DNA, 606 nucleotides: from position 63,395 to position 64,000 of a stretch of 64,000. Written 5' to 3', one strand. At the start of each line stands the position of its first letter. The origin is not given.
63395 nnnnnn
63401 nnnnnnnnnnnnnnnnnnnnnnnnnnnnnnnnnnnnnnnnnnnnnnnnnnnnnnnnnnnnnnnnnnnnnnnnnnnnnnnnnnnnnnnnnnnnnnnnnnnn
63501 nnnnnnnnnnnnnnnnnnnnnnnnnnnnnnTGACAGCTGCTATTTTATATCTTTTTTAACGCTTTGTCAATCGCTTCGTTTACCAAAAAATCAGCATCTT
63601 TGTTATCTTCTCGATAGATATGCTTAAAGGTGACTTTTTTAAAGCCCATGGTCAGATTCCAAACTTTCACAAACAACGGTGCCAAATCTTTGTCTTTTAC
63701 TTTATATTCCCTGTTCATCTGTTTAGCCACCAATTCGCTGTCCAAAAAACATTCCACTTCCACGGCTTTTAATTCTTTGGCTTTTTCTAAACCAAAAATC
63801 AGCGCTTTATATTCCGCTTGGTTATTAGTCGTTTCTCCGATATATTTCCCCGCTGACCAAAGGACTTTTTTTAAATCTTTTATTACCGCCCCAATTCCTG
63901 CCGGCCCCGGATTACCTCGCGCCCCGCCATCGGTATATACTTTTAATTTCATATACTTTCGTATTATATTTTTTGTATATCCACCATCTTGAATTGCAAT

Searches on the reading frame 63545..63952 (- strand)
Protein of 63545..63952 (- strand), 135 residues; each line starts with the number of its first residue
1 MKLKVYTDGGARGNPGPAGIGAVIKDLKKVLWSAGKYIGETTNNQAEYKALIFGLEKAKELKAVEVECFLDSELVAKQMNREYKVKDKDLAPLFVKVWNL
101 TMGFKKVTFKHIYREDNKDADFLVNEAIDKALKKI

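Call 92: search_protein_families(library=pfam, proteins=[window:63545-63952:-], max_evalue=0.0001)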
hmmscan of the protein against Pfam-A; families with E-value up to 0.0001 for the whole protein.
window:63545-63952:- (135 aa): 2 families
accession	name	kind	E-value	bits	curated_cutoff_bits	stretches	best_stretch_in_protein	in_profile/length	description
PF13456.12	RVT_3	-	6.7e-23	81.4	21.6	1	7-127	2-123/123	Reverse transcriptase-like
PF00075.30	RNase_H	-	2.2e-12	47.8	25.8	1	3-128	4-140/141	RNase H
